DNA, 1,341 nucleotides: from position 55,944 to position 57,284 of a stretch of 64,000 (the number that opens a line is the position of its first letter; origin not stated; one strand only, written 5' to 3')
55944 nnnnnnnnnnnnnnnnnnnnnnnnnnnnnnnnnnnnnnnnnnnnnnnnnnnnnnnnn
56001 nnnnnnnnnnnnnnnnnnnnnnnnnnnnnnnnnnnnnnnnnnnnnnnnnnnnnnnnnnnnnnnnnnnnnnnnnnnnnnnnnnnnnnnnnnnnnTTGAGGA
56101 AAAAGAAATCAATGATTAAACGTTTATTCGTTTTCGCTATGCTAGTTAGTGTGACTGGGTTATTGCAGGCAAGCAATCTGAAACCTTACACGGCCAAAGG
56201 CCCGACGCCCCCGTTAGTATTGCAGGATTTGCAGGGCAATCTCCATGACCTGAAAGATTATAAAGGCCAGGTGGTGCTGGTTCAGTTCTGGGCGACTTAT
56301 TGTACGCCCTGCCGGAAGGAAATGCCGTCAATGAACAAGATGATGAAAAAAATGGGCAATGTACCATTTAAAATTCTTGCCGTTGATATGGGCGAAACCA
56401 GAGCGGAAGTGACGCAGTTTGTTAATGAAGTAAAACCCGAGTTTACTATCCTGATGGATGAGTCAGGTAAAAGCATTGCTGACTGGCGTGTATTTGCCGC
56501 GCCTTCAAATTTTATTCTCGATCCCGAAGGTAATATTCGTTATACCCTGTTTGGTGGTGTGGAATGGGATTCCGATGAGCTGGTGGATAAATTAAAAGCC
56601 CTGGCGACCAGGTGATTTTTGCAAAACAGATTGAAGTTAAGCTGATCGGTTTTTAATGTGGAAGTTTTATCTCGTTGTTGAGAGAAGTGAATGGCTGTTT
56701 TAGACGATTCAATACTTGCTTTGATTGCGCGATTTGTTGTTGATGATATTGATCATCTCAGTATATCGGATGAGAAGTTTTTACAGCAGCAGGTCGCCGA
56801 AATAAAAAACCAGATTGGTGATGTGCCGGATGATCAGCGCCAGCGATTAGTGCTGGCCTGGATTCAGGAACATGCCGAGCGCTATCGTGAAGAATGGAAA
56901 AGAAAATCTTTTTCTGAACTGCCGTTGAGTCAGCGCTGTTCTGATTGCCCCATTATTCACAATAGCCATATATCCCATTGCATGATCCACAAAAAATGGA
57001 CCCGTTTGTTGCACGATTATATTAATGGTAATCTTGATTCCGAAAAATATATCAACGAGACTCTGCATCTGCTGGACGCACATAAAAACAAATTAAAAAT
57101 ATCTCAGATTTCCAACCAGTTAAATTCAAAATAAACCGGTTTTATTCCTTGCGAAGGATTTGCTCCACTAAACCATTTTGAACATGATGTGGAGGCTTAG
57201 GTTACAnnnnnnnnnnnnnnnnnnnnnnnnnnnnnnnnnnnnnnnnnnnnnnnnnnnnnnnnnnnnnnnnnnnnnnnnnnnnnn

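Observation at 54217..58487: Periplasmic thiol-redox island with a tandemly duplicated [secreted alpha/beta-like domain + TlpA/DsbE thioredoxin] module, once split into two genes and once fused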

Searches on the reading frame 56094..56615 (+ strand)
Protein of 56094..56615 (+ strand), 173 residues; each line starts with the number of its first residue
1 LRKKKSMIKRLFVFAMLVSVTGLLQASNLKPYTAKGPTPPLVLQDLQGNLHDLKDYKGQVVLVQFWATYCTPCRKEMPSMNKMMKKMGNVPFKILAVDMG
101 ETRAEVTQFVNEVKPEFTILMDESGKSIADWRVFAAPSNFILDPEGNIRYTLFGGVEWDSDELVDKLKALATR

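Call 3: search_protein_families(library=pfam, proteins=[window:56094-56615:+], max_evalue=0.1)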
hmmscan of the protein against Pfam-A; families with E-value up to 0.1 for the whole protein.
window:56094-56615:+ (173 aa): 8 families
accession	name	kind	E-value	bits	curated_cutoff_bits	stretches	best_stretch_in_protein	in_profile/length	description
PF00578.27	AhpC-TSA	-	1.2e-22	80.6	26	1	39-150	6-123/124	AhpC/TSA family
PF08534.16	Redoxin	-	2.6e-17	63.4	26.6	1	38-157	6-137/148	Redoxin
PF13905.12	Thioredoxin_8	-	1.9e-11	44.6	27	1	58-148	1-94/94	Thioredoxin-like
PF00085.26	Thioredoxin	-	3.9e-10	40.1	23.5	1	58-124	18-83/103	Thioredoxin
PF00255.25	GSHPx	-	0.00026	21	27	1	43-97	6-59/108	Glutathione peroxidase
PF02630.20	SCO1-SenC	-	0.0018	18.7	22.8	1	43-90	6-54/134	SCO1/SenC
PF13098.12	Thioredoxin_2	-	0.0047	17.7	27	1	57-156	4-95/104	Thioredoxin-like domain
PF14595.12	Thioredoxin_9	-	0.042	14.2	25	1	58-132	41-115/129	Thioredoxin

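Call 4: search_protein_families(library=ncbifam, proteins=[window:56094-56615:+], max_evalue=0.1)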
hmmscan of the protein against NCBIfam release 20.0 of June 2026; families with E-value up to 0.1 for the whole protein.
window:56094-56615:+ (173 aa): 21 families
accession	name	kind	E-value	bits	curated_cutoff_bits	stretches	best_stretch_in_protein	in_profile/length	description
NF002854.0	PRK03147.1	subfamily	6.6e-30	104.3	170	1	2-156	2-160/176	thiol-disulfide oxidoreductase ResA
NF047696.1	ThlDiSintTplARhiz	equivalog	4.4e-22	78.9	230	1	34-169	73-214/219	thiol:disulfide interchange protein TlpA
TIGR00385.1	dsbE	subfamily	1.1e-17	64.1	123.15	1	56-156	61-158/173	DsbE family thiol:disulfide interchange protein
NF041202.1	StoA_CxxC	exception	7.6e-17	61.6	210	1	27-156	22-152/163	endospore biogenesis thiol-disulfide oxidoreductase StoA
NF041054.1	WAxxUGC_long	equivalog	3.2e-12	46.4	300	1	38-148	84-194/354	ResA-like WAxxUGC motif-containing protein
NF011941.0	PRK15412.1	equivalog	7.6e-10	38.6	359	1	57-156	67-163/185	thiol:disulfide interchange protein DsbE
TIGR01068.1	thioredoxin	equivalog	8.6e-08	32.3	96.8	1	57-127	13-80/101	thioredoxin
NF040769.1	SelL_rel_redox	subfamily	3.2e-07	30.2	120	1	39-126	4-93/173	SelL-related redox protein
NF006960.0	PRK09437.1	equivalog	2.1e-06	27.8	140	1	34-130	6-102/156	thioredoxin-dependent thiol peroxidase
NF010625.0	PRK14018.1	equivalog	7.8e-06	24.7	522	1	53-156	51-160/521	bifunctional peptide-methionine (S)-S-oxide reductase MsrA/peptide-methionine (R)-S-oxide reductase MsrB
NF047697.1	ThioredTrxAClost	equivalog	9.6e-06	25.7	140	1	56-93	16-53/105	thioredoxin TrxA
TIGR02540.1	gpx7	equivalog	4.8e-05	23.2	207.3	1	44-98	8-62/153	putative glutathione peroxidase Gpx7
NF053650.1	PerredPrxQDein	equivalog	7.4e-05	22.8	260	1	39-141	2-103/148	thioredoxin-dependent peroxiredoxin PrxQ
TIGR01126.1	pdi_dom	equivalog_domain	0.00017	21.8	107.2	1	51-119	7-77/105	protein disulfide-isomerase domain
NF008229.0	PRK10996.1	equivalog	0.00017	21.3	125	1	58-127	52-118/141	thioredoxin TrxC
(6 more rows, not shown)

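Call 49: find_homologous_proteins(query=window:56112-56615:+, max_evalue=1e-10)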
Query window:56112-56615:+ (167 aa): 755 proteins with E <= 1e-10 among 793 candidates; the best 120 are listed.
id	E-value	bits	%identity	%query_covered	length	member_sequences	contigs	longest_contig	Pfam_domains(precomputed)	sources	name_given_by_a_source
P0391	2.4e-107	374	100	100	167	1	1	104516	PF00085.27,PF08534.17,PF13905.13,PF00578.28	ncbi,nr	ncbi:MAG: TlpA family protein disulfide reductase [Gammaproteobacteria bacterium]|nr:TlpA family pro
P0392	6.2e-89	314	83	100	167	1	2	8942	PF00085.27,PF08534.17,PF13905.13,PF00578.28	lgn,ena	-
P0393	1.0e-86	307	84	92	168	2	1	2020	PF00085.27,PF08534.17,PF00255.26,PF13905.13,PF00578.28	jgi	jgi:thiol-disulfide isomerase/thioredoxin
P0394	2.8e-86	305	80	100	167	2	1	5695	PF00085.27,PF08534.17,PF13905.13,PF00578.28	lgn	-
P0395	3.6e-86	305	82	99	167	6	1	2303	PF00085.27,PF08534.17,PF00255.26,PF13905.13,PF13098.14,PF00578.28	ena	-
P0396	5.9e-86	304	82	98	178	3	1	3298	PF00085.27,PF08534.17,PF00255.26,PF13905.13,PF00578.28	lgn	-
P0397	1.8e-85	303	79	100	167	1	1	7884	PF00085.27,PF08534.17,PF00255.26,PF13905.13,PF13098.14,PF00578.28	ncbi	ncbi:MAG: TlpA disulfide reductase family protein [Methylococcales bacterium]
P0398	2.8e-85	302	80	100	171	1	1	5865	PF00085.27,PF08534.17,PF13905.13,PF00578.28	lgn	-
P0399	3.5e-85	302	78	100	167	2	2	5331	PF00085.27,PF08534.17,PF13905.13,PF13098.14,PF00578.28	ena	-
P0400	5.7e-85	301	79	100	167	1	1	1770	PF00085.27,PF08534.17,PF00255.26,PF13905.13,PF13098.14,PF00578.28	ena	-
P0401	6.3e-85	301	81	98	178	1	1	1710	PF00085.27,PF08534.17,PF00255.26,PF13905.13,PF00578.28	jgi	-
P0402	4.6e-84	298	80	98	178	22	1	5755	PF00085.27,PF08534.17,PF00255.26,PF13905.13,PF13098.14,PF00578.28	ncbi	-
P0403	8.6e-84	297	80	100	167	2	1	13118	PF00085.27,PF08534.17,PF00255.26,PF13905.13,PF00578.28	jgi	-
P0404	1.2e-83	297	78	99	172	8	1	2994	PF00085.27,PF08534.17,PF00255.26,PF13905.13,PF13098.14,PF00578.28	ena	-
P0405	2.3e-83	296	77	100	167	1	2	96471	PF00085.27,PF08534.17,PF00255.26,PF13905.13,PF00578.28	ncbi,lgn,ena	-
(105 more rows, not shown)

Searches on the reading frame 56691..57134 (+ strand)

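Call 3: search_protein_families(library=pfam, proteins=[window:56691-57134:+], max_evalue=0.1)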
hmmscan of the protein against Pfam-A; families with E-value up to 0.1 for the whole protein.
window:56691-57134:+ (147 aa): 0 families

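Call 4: search_protein_families(library=ncbifam, proteins=[window:56691-57134:+], max_evalue=0.1)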
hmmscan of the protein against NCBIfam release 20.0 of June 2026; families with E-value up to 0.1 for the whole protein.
window:56691-57134:+ (147 aa): 1 family
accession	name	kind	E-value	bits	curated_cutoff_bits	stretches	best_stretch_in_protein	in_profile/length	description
TIGR02996.1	rpt_mate_G_obs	domain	0.026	14.3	29.05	1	41-71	8-39/45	TIGR02996 domain-containing protein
